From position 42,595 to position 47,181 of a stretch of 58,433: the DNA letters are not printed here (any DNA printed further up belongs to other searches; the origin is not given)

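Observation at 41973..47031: Two-gene extracytoplasmic glycosylation system: Ppm1-like polyprenyl-phosphate sugar synthase plus a fused YfhO glycosyltransferase/Wzx flippase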

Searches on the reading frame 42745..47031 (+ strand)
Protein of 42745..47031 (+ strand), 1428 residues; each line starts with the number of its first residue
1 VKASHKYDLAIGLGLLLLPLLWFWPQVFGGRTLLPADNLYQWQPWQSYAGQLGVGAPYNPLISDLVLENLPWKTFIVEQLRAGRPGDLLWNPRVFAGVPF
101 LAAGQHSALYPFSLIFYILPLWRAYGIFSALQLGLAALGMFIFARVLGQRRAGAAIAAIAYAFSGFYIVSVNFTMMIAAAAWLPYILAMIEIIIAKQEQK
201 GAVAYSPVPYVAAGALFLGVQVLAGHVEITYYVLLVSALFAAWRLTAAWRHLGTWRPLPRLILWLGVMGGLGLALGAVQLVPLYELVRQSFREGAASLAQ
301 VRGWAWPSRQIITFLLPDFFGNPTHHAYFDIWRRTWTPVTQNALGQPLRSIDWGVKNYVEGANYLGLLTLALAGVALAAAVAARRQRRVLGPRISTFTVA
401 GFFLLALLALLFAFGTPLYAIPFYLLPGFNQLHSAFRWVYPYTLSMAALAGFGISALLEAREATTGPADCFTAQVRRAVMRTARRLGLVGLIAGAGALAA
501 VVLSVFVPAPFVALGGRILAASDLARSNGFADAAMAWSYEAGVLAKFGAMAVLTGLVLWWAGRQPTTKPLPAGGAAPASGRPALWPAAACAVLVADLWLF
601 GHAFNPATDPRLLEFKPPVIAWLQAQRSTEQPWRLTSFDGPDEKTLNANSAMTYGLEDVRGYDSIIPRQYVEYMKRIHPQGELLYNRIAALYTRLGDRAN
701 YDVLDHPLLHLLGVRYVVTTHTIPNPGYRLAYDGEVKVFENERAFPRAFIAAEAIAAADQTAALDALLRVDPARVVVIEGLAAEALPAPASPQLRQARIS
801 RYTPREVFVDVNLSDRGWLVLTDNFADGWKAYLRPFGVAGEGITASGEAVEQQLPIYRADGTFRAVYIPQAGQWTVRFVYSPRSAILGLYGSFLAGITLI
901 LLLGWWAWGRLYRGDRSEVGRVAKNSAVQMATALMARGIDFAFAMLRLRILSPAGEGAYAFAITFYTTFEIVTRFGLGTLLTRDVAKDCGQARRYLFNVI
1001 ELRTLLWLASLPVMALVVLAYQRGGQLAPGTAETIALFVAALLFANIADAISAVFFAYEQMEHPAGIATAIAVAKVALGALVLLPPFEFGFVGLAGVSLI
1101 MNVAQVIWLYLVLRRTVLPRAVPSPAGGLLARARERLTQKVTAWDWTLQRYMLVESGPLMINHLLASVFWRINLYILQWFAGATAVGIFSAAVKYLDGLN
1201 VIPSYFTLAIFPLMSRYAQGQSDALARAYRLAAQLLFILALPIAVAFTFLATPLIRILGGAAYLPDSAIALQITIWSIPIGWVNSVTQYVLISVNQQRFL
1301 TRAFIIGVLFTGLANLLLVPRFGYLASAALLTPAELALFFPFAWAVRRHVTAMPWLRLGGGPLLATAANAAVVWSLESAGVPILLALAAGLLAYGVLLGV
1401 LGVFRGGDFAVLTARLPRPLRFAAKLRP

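Call 3: search_protein_families(library=pfam, proteins=[window:42745-47031:+], max_evalue=0.01)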
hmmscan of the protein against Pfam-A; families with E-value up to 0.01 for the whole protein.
window:42745-47031:+ (1428 aa): 3 families
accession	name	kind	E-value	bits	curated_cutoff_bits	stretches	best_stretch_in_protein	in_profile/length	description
PF01943.22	Polysacc_synt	-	7.6e-19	68.6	28.2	1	923-1217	2-273/274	Polysaccharide biosynthesis protein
PF13440.11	Polysacc_synt_3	-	1.4e-06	28.2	23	1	949-1265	4-290/293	Polysaccharide biosynthesis protein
PF09586.16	YfhO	-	6.6e-06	25.2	28.5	1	107-295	74-246/835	Bacterial membrane protein YfhO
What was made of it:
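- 45511..47028 (+): MOP-superfamily (Wzx/PST-type) lipid-linked-sugar flippase domain, aa 923-1428, probably 14 TM helices. PF01943 at 68.6 bits, PF13440 at 28.2 bits (call 3).
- On YfhO family (Pfam PF09586) GT-C glycosyltransferase: The window copy scores 25.2 bits against a cut-off of 28.5, E=6.6e-6, covering aa 107-295 only (call 3).
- On MOP superfamily, polysaccharide-transporter (Wzx-type) flippase: PF01943 at 68.6 bits (cut-off 28.2) and PF13440 at 28.2 bits (cut-off 23) (call 3).
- The window copy's YfhO HMM score is below the Pfam cut-off (call 3).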

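Call 4: search_protein_families(library=ncbifam, proteins=[window:42745-47031:+], max_evalue=0.01)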
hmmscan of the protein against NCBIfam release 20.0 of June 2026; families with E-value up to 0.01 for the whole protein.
window:42745-47031:+ (1428 aa): 1 family
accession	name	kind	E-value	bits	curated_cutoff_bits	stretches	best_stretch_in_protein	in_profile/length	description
NF041871.1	Wzx_EPS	equivalog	2.3e-09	36.5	800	1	927-1322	6-374/492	exopolysaccharide biosynthesis flippase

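Call 5: find_homologous_proteins(query=window:42745-47031:+, max_evalue=0.00001)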
Query window:42745-47031:+ (1428 aa): 2158 proteins with E <= 0.00001 among 8000 candidates; the best 120 are listed.
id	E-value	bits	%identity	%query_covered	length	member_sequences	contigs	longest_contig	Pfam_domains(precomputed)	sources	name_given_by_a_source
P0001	0.0e+0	3149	100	100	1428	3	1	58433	PF01943.23,PF13440.12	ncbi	-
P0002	0.0e+0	2877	91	100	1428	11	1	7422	PF01943.23,PF13440.12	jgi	-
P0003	0.0e+0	2783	88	100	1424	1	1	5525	PF01943.23,PF13440.12,PF03023.20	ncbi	ncbi:MAG: oligosaccharide flippase family protein [Anaerolineae bacterium]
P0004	0.0e+0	2749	87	100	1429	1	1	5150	PF01943.23,PF13440.12,PF03023.20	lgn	-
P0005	0.0e+0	2506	79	100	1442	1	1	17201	PF01943.23,PF09586.17,PF13440.12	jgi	jgi:O-antigen/teichoic acid export membrane protein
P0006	0.0e+0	2504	80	99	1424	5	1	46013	PF01943.23,PF09586.17,PF13440.12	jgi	-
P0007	0.0e+0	2488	80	99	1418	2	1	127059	PF01943.23,PF09586.17,PF13440.12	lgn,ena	-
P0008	0.0e+0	2484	81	99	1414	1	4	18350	PF01943.23,PF09586.17,PF13440.12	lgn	-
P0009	0.0e+0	2481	79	99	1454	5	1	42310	PF01943.23,PF09586.17,PF13440.12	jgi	jgi:O-antigen/teichoic acid export membrane protein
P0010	0.0e+0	2466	78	100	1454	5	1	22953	PF01943.23,PF09586.17,PF13440.12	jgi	jgi:O-antigen/teichoic acid export membrane protein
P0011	0.0e+0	2391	76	100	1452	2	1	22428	PF01943.23,PF09586.17,PF13440.12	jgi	-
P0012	0.0e+0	2384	76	99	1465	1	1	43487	PF01943.23,PF09586.17,PF13440.12,PF03023.20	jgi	jgi:O-antigen/teichoic acid export membrane protein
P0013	0.0e+0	2324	75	99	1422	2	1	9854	PF01943.23,PF09586.17,PF13440.12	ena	-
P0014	0.0e+0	2317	72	99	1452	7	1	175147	PF01943.23,PF09586.17,PF13440.12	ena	-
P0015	0.0e+0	2258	74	99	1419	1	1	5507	PF01943.23,PF09586.17,PF13440.12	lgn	-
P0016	0.0e+0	2032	66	98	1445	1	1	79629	PF01943.23,PF09586.17,PF13440.12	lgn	-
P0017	0.0e+0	2020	66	99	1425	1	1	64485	PF01943.23,PF09586.17,PF13440.12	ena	-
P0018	0.0e+0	2006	67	99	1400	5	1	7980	PF01943.23,PF13440.12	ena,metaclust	metaclust:\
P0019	0.0e+0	2003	66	99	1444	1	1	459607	PF01943.23,PF09586.17,PF13440.12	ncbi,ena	-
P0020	0.0e+0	1995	65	99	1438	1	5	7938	PF01943.23,PF09586.17,PF13440.12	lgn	-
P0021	0.0e+0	1994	66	99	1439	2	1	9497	PF01943.23,PF09586.17,PF13440.12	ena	-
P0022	0.0e+0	1987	66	99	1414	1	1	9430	PF01943.23,PF09586.17,PF01554.24,PF13440.12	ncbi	-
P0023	0.0e+0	1986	66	98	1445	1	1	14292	PF01943.23,PF09586.17,PF13440.12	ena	-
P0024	0.0e+0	1984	65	99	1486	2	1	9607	PF01943.23,PF09586.17,PF13440.12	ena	-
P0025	0.0e+0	1975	64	98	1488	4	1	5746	PF01943.23,PF09586.17,PF13440.12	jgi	jgi:O-antigen/teichoic acid export membrane protein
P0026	0.0e+0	1968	65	98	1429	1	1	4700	PF01943.23,PF13440.12,PF03023.20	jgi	jgi:O-antigen/teichoic acid export membrane protein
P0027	0.0e+0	1966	64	99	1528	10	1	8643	PF01943.23,PF09586.17,PF13440.12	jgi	-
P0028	0.0e+0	1965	64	98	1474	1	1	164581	PF01943.23,PF13440.12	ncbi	-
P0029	0.0e+0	1962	64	99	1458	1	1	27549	PF01943.23,PF09586.17,PF13440.12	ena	-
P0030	0.0e+0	1962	65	99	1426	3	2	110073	PF01943.23,PF09586.17,PF13440.12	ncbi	ncbi:MAG: oligosaccharide flippase family protein [Anaerolineae bacterium]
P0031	0.0e+0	1961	65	99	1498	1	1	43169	PF01943.23,PF09586.17,PF13440.12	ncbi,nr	ncbi:MAG: oligosaccharide flippase family protein [Chloroflexi bacterium]|nr:oligosaccharide flippas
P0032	0.0e+0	1957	65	99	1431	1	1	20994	PF01943.23,PF09586.17,PF13440.12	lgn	-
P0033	0.0e+0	1955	63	98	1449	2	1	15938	PF01943.23,PF09586.17,PF13440.12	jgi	jgi:O-antigen/teichoic acid export membrane protein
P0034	0.0e+0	1952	64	98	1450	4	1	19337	PF01943.23,PF09586.17,PF13440.12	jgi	jgi:O-antigen/teichoic acid export membrane protein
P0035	0.0e+0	1951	64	98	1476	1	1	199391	PF01943.23,PF09586.17,PF13440.12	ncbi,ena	-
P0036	0.0e+0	1950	63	99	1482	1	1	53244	PF01943.23,PF09586.17,PF13440.12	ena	-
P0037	0.0e+0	1949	64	99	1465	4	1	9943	PF01943.23,PF09586.17,PF13440.12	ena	-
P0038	0.0e+0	1947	63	99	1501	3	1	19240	PF01943.23,PF09586.17,PF13440.12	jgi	jgi:O-antigen/teichoic acid export membrane protein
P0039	0.0e+0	1947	63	100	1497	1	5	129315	PF01943.23,PF09586.17,PF13440.12,PF03023.20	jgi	-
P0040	0.0e+0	1945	63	99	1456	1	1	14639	PF01943.23,PF09586.17,PF13440.12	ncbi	-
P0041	0.0e+0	1935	63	100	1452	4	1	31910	PF01943.23,PF09586.17,PF13440.12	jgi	-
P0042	0.0e+0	1934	62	98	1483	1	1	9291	PF01943.23,PF09586.17,PF13440.12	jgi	jgi:O-antigen/teichoic acid export membrane protein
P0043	0.0e+0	1930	63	98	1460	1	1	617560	PF01943.23,PF09586.17,PF13440.12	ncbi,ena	-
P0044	0.0e+0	1929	62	98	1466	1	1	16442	PF01943.23,PF09586.17,PF13440.12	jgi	jgi:O-antigen/teichoic acid export membrane protein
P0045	0.0e+0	1929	65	99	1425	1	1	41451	PF01943.23,PF09586.17,PF13440.12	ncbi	-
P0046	0.0e+0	1928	63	98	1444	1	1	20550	PF01943.23,PF09586.17,PF13440.12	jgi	jgi:O-antigen/teichoic acid export membrane protein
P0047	0.0e+0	1928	64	98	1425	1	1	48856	PF01943.23,PF09586.17,PF13440.12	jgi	jgi:O-antigen/teichoic acid export membrane protein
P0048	0.0e+0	1925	63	99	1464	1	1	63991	PF01943.23,PF09586.17,PF13440.12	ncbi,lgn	-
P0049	0.0e+0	1923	68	57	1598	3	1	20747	PF01943.23,PF08017.17,PF09586.17,PF13440.12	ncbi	-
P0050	0.0e+0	1919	64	99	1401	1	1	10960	PF01943.23,PF09586.17,PF13440.12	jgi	jgi:O-antigen/teichoic acid export membrane protein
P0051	0.0e+0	1918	63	100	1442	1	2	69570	PF01943.23,PF09586.17,PF13440.12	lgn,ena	-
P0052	0.0e+0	1912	65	96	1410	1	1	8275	PF01943.23,PF09586.17,PF13440.12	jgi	jgi:O-antigen/teichoic acid export membrane protein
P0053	0.0e+0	1906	63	98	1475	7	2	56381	PF01943.23,PF09586.17,PF13440.12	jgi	-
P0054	0.0e+0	1904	63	99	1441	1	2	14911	PF01943.23,PF09586.17,PF13440.12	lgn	-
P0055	0.0e+0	1901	63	99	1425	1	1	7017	PF01943.23,PF09586.17,PF13440.12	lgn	-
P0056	0.0e+0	1900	64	99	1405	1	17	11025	PF01943.23,PF09586.17,PF13440.12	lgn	-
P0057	0.0e+0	1892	63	98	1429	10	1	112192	PF01943.23,PF09586.17,PF13440.12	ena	-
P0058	0.0e+0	1892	63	98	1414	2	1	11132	PF01943.23,PF09586.17,PF13440.12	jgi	jgi:O-antigen/teichoic acid export membrane protein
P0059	0.0e+0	1886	62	99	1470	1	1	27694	PF01943.23,PF09586.17,PF13440.12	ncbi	-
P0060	0.0e+0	1886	64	98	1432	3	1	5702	PF01943.23,PF09586.17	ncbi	-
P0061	0.0e+0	1883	64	81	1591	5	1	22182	PF01943.23,PF13440.12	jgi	-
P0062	0.0e+0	1878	63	99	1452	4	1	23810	PF01943.23,PF13440.12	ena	-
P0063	0.0e+0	1875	61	98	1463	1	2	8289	PF01943.23,PF09586.17,PF13440.12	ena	-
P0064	0.0e+0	1873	62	98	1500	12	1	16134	PF01943.23,PF09586.17,PF13440.12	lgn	-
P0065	0.0e+0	1872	63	98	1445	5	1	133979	PF01943.23,PF09586.17,PF13440.12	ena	-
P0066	0.0e+0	1862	62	98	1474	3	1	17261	PF01943.23,PF09586.17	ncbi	-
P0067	0.0e+0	1861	62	81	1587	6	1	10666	PF01943.23,PF09586.17,PF13440.12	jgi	jgi:O-antigen/teichoic acid export membrane protein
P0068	0.0e+0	1833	61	98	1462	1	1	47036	PF01943.23,PF09586.17,PF13440.12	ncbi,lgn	-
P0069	0.0e+0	1830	64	93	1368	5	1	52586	PF01943.23,PF09586.17,PF13440.12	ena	-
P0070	0.0e+0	1821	62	99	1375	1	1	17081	PF01943.23,PF13440.12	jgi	jgi:O-antigen/teichoic acid export membrane protein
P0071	0.0e+0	1816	61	99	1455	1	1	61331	PF01943.23,PF09586.17,PF01554.24,PF13440.12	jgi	jgi:O-antigen/teichoic acid export membrane protein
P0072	0.0e+0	1811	60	98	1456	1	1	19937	PF01943.23,PF09586.17,PF13440.12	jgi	jgi:O-antigen/teichoic acid export membrane protein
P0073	0.0e+0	1804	60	100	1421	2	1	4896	PF01943.23,PF13440.12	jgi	jgi:O-antigen/teichoic acid export membrane protein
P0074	0.0e+0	1782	60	98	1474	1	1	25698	PF01943.23,PF09586.17,PF13440.12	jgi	jgi:O-antigen/teichoic acid export membrane protein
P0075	0.0e+0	1782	59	99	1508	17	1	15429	PF01943.23,PF09586.17,PF13440.12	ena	-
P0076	0.0e+0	1778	60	97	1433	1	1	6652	PF01943.23,PF09586.17,PF13440.12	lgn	-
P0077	0.0e+0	1771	59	98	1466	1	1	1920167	PF01943.23,PF13440.12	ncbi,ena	-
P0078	0.0e+0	1757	60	99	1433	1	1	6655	PF01943.23,PF09586.17,PF01554.24,PF13440.12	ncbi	ncbi:MAG TPA: oligosaccharide flippase family protein [Anaerolineae bacterium]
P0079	0.0e+0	1742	59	97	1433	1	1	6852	PF01943.23,PF13440.12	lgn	-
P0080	0.0e+0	1732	58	99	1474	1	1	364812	PF01943.23,PF09586.17,PF13440.12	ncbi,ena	-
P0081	0.0e+0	1672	85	63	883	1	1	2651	PF01943.23,PF03023.20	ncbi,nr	ncbi:MAG: oligosaccharide flippase family protein, partial [Anaerolineae bacterium]|nr:oligosacchari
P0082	0.0e+0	1672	63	89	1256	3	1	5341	PF01943.23,PF13440.12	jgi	jgi:O-antigen/teichoic acid export membrane protein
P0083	0.0e+0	1658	69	78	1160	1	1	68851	PF01943.23,PF13440.12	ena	-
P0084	0.0e+0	1591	64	78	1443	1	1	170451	PF01943.23,PF09586.17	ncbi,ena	-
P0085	0.0e+0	1583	71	36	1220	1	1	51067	PF01943.23,PF09586.17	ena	-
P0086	0.0e+0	1544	63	79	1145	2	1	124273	PF01943.23,PF09586.17,PF13440.12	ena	-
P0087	0.0e+0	1543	61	84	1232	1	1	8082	PF01943.23,PF13440.12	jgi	jgi:O-antigen/teichoic acid export membrane protein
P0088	0.0e+0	1534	57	94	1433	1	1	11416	PF01943.23,PF09586.17,PF01554.24,PF13440.12,PF03023.20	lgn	-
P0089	0.0e+0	1526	55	98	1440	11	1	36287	PF01943.23,PF09586.17,PF13440.12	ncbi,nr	ncbi:MAG: polysaccharide biosynthesis C-terminal domain-containing protein [Caldilineae bacterium]|n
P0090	0.0e+0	1518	55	100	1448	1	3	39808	PF01943.23,PF09586.17,PF01554.24,PF13440.12,PF03023.20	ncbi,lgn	-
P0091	0.0e+0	1515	56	98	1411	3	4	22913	PF01943.23,PF09586.17,PF13440.12,PF03023.20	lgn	-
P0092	0.0e+0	1514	56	94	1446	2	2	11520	PF01943.23,PF09586.17,PF01554.24,PF13440.12,PF03023.20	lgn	-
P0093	0.0e+0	1510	56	95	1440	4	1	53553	PF01943.23,PF09586.17,PF01554.24,PF13440.12,PF03023.20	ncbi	ncbi:MAG: oligosaccharide flippase family protein [Anaerolineae bacterium]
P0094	0.0e+0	1507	55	94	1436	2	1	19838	PF01943.23,PF09586.17,PF01554.24,PF13440.12,PF03023.20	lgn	-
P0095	0.0e+0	1507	55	100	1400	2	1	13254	PF01943.23,PF09586.17,PF13440.12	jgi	jgi:O-antigen/teichoic acid export membrane protein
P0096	0.0e+0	1507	54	98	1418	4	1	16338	PF01943.23,PF01554.24,PF13440.12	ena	-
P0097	0.0e+0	1505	55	98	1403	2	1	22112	PF01943.23,PF09586.17,PF01554.24,PF13440.12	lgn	-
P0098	0.0e+0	1505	54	99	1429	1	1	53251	PF01943.23,PF09586.17,PF13440.12,PF03023.20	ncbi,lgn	-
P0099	0.0e+0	1502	56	38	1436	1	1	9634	PF01943.23,PF09586.17,PF13440.12,PF03023.20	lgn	-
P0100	0.0e+0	1501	55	98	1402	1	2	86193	PF01943.23,PF09586.17,PF01554.24,PF13440.12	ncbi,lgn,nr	ncbi:MAG: oligosaccharide flippase family protein [Anaerolineae bacterium]|nr:oligosaccharide flippa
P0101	0.0e+0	1501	56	95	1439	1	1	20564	PF01943.23,PF09586.17,PF01554.24,PF13440.12,PF03023.20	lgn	-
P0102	0.0e+0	1501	55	98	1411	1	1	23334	PF01943.23,PF09586.17,PF13440.12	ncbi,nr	ncbi:MAG: oligosaccharide flippase family protein [Anaerolineae bacterium]|nr:oligosaccharide flippa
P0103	0.0e+0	1500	55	98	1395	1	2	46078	PF01943.23,PF09586.17,PF01554.24,PF13440.12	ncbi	-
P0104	0.0e+0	1498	55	98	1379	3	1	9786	PF01943.23,PF09586.17,PF01554.24,PF13440.12,PF03023.20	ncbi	-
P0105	0.0e+0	1498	54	98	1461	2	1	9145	PF01943.23,PF09586.17,PF01554.24,PF13440.12,PF03023.20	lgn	-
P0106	0.0e+0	1496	55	94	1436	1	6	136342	PF01943.23,PF09586.17,PF01554.24,PF13440.12,PF03023.20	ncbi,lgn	-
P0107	0.0e+0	1492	54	98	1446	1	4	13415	PF01943.23,PF09586.17,PF01554.24,PF13440.12,PF03023.20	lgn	-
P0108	0.0e+0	1492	54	99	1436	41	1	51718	PF01943.23,PF09586.17,PF01554.24,PF13440.12,PF03023.20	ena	-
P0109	0.0e+0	1491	55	99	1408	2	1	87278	PF01943.23,PF09586.17,PF13440.12,PF03023.20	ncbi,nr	ncbi:MAG: flippase [Anaerolineae bacterium]|nr:flippase [Anaerolineae bacterium]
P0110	0.0e+0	1489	55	57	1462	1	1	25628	PF01943.23,PF09586.17,PF01554.24,PF13440.12,PF03023.20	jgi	jgi:O-antigen/teichoic acid export membrane protein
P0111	0.0e+0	1489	54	99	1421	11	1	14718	PF01943.23,PF09586.17,PF13440.12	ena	-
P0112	0.0e+0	1486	55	94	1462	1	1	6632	PF01943.23,PF09586.17,PF01554.24,PF13440.12,PF03023.20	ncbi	-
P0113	0.0e+0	1484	56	94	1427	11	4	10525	PF01943.23,PF09586.17,PF01554.24,PF13440.12,PF03023.20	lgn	-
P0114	0.0e+0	1482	55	94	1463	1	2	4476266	PF01943.23,PF09586.17,PF01554.24,PF13440.12,PF03023.20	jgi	jgi:O-antigen/teichoic acid export membrane protein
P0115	0.0e+0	1474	53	99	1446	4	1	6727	PF01943.23,PF09586.17,PF01554.24,PF13440.12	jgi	-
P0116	0.0e+0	1474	55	99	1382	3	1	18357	PF01943.23,PF09586.17,PF01554.24,PF13440.12,PF03023.20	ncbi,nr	ncbi:MAG TPA: oligosaccharide flippase family protein [Caldilineae bacterium]|nr:oligosaccharide fli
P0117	0.0e+0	1473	55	94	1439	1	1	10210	PF01943.23,PF09586.17,PF01554.24,PF13440.12,PF03023.20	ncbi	-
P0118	0.0e+0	1471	54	98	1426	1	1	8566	PF01943.23,PF09586.17,PF13440.12,PF03023.20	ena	-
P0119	0.0e+0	1469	55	94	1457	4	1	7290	PF01943.23,PF09586.17,PF01554.24,PF13440.12,PF03023.20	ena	-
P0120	0.0e+0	1464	53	98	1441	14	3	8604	PF01943.23,PF01554.24,PF13440.12,PF03023.20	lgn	-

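Call 8: find_encoding_contigs(protein=P0001, flank=10000, max_places=2)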
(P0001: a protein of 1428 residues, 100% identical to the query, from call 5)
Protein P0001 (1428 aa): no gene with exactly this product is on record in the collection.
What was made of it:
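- Tried and rejected: Look-up of the window's own protein in the contig index found nothing (call 8), so relatives were used for context.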
